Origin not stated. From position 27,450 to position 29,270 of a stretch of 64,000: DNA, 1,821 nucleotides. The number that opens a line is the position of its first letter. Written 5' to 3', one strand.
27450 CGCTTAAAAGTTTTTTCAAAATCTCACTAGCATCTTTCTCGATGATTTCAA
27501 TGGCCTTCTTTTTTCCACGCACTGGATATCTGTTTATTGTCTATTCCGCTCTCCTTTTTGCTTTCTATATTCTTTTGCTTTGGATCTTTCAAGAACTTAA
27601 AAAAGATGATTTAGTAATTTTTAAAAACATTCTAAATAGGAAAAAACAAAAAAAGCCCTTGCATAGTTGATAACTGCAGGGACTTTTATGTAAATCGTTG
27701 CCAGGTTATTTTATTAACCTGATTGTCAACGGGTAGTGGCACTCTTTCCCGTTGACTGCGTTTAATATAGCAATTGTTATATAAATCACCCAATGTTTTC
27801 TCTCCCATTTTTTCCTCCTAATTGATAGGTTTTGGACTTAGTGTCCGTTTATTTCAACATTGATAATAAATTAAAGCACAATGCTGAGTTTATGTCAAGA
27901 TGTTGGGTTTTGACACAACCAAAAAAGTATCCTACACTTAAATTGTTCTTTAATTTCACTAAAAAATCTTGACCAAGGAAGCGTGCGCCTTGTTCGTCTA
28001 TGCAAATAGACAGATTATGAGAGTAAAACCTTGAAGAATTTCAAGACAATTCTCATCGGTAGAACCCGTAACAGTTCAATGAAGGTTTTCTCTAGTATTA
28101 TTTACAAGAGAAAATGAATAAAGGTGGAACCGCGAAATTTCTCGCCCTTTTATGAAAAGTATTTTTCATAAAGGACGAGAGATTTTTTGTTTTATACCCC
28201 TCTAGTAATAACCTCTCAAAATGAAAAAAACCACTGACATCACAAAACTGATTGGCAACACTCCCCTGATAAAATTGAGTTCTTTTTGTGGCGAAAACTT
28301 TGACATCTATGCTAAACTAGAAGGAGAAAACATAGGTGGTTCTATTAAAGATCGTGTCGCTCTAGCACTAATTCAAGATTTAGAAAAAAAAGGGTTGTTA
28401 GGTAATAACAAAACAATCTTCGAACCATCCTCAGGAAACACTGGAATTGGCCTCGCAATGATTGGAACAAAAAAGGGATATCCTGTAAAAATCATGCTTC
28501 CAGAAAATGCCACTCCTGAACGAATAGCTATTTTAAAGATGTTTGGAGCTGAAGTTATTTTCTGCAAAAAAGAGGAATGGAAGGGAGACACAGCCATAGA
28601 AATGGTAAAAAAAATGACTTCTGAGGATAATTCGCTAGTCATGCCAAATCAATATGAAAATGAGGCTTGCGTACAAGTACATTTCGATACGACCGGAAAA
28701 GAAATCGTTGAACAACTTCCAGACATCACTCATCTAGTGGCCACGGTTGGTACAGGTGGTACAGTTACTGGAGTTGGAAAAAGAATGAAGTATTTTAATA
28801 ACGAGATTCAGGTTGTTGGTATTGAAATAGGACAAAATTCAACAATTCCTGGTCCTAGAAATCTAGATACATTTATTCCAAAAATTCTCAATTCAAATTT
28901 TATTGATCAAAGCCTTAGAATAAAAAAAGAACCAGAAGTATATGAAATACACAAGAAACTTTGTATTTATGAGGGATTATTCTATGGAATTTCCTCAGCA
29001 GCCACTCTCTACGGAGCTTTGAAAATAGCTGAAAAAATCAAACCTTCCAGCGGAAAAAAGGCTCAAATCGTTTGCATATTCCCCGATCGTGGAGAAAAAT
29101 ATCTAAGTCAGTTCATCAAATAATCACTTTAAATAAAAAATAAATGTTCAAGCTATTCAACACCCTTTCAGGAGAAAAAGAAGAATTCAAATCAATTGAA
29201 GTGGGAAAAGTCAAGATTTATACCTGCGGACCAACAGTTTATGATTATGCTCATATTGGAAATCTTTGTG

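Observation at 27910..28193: T-box-like leader in front of cysK-cysS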

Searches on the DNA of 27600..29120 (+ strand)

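Call 4: search_rna_families(source=window, start=27600, end=28300, threshold=evalue, max_evalue=10, show_alignments=5)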
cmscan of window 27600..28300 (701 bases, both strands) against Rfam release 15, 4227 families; matches with E-value up to 10: 20.
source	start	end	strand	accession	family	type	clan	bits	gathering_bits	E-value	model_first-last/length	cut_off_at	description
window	27960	28152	+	RF00230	T-box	Cis-reg; leader;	-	48.6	93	1.4e-09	1-219/219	no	T-box leader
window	28127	28194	-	RF04157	MIR9486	Gene; miRNA;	-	21.8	100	0.083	1-119/119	no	MIR9486 microRNA precursor family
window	28083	28188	+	RF00025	Telomerase-cil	Gene;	CL00004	21.4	52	0.67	1-165/165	no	Ciliate telomerase RNA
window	27820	27945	-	RF00782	MIR480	Gene; miRNA;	-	20.6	35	5.9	1-140/140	no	MIR480 microRNA precursor family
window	28025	28190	+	RF00515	PyrR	Cis-reg;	-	20.4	54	2.7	1-115/115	no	PyrR binding site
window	27609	27694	+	RF02414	rli60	Gene; sRNA;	-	20.1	60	5.5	1-191/191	no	Listeria sRNA rli60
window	27643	27720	-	RF04312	trpB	Cis-reg;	-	19.7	59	4.3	1-107/107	no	trpB ncRNA motif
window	27648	27726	-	RF00506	Thr_leader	Cis-reg; leader;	-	19.6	55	0.42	1-118/118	no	Threonine operon leader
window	28127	28191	+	RF03640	mir-3747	Gene; miRNA;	-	19.3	63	0.47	1-67/67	no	mir-3747 microRNA precursor family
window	28135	28186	-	RF04109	mir-1305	Gene; miRNA;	-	17.4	63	2.3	1-83/83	no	mir-1305 microRNA precursor family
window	27621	27686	+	RF02844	RefA9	Gene; antisense;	-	17.1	49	7.5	1-64/64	no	Enterococcus sRNA A9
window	28132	28188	+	RF04125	MIR9408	Gene; miRNA;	-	16.9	90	2.3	1-117/117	no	MIR9408 microRNA precursor family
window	28135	28185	-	RF03640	mir-3747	Gene; miRNA;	-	16.3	63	3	9-61/67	no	mir-3747 microRNA precursor family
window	28135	28187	+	RF03217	mir-3167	Gene; miRNA;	-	16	86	8.4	1-59/59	no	mir-3167 microRNA precursor family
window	28134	28186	-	RF03933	MIR6445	Gene; miRNA;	-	14.7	100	9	1-117/117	no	MIR6445 microRNA precursor family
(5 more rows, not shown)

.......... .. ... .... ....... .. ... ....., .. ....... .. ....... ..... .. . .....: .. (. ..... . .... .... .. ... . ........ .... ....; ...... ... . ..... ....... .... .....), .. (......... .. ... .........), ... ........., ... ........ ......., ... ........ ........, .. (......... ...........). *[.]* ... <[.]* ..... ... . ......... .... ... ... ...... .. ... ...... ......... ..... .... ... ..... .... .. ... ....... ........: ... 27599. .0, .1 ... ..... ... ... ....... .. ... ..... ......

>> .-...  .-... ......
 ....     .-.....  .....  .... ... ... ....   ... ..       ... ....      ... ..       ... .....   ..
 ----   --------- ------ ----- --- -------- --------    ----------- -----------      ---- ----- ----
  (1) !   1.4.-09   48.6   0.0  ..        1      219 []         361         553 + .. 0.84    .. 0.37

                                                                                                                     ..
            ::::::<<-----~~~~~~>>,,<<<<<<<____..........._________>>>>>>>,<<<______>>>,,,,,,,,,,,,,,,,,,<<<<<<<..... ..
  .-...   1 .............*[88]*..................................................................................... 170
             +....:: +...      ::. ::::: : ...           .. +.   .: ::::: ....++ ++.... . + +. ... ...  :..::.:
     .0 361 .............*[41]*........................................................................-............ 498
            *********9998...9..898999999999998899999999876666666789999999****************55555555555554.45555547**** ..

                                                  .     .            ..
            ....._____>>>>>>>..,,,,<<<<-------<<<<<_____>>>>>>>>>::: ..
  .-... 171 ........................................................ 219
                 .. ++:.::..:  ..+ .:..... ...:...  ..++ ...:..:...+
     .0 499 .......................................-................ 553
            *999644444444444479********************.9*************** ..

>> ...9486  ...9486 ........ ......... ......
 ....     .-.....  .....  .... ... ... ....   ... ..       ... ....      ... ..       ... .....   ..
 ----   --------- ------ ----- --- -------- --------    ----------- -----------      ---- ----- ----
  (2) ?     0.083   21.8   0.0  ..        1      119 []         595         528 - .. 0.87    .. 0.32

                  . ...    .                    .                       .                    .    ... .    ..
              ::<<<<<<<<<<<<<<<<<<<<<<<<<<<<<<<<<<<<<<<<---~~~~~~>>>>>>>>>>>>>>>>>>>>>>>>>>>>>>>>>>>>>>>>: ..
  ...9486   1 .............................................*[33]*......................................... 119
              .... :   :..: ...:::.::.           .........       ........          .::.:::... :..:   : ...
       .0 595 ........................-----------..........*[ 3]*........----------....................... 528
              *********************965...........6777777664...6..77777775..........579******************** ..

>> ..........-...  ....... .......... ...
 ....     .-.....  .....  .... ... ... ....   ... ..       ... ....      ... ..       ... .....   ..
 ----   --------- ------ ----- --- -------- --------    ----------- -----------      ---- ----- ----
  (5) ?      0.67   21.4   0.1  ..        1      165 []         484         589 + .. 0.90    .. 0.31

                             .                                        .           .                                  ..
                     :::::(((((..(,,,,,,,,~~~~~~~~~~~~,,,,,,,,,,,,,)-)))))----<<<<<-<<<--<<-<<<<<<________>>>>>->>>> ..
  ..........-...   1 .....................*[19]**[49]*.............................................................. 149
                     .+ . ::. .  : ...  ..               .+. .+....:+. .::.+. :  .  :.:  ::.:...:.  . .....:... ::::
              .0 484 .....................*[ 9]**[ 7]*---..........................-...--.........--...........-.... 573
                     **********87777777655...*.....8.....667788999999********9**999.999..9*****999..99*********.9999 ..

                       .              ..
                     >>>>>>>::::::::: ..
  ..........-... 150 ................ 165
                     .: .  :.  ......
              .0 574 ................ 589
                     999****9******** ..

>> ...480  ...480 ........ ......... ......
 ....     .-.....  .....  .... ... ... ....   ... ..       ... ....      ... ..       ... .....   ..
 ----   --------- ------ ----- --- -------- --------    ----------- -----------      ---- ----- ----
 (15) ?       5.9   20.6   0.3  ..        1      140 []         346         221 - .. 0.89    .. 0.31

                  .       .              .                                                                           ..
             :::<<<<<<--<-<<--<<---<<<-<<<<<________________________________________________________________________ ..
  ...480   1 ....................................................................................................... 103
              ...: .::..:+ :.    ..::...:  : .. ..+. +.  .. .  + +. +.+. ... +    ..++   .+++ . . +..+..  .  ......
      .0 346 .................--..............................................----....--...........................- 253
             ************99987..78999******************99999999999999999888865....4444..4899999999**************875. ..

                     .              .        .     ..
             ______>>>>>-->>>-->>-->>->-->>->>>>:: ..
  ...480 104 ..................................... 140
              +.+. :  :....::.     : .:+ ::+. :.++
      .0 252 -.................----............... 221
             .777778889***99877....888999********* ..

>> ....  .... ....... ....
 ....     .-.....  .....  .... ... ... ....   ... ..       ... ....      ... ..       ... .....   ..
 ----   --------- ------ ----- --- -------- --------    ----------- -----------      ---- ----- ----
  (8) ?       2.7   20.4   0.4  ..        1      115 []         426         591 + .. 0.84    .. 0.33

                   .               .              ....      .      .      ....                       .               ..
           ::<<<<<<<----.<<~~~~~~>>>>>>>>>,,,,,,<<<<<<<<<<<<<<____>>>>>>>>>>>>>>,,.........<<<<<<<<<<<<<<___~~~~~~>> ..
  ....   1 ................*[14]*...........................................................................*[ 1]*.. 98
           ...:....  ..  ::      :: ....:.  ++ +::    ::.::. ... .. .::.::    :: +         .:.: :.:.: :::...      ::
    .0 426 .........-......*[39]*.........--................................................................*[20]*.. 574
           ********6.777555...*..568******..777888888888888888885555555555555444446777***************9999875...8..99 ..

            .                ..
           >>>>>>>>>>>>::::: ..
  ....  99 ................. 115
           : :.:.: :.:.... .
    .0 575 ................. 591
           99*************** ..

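Call 16: search_rna_families(source=L001, start=3300, end=4100, threshold=evalue, max_evalue=0.01, show_alignments=1)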
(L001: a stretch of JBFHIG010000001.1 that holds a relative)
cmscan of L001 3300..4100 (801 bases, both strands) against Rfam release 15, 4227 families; matches with E-value up to 0.01: 1.
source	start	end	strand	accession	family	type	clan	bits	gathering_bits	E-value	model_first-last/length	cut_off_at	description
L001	3740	3932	+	RF00230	T-box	Cis-reg; leader;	-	47.4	93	3.3e-09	1-219/219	no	T-box leader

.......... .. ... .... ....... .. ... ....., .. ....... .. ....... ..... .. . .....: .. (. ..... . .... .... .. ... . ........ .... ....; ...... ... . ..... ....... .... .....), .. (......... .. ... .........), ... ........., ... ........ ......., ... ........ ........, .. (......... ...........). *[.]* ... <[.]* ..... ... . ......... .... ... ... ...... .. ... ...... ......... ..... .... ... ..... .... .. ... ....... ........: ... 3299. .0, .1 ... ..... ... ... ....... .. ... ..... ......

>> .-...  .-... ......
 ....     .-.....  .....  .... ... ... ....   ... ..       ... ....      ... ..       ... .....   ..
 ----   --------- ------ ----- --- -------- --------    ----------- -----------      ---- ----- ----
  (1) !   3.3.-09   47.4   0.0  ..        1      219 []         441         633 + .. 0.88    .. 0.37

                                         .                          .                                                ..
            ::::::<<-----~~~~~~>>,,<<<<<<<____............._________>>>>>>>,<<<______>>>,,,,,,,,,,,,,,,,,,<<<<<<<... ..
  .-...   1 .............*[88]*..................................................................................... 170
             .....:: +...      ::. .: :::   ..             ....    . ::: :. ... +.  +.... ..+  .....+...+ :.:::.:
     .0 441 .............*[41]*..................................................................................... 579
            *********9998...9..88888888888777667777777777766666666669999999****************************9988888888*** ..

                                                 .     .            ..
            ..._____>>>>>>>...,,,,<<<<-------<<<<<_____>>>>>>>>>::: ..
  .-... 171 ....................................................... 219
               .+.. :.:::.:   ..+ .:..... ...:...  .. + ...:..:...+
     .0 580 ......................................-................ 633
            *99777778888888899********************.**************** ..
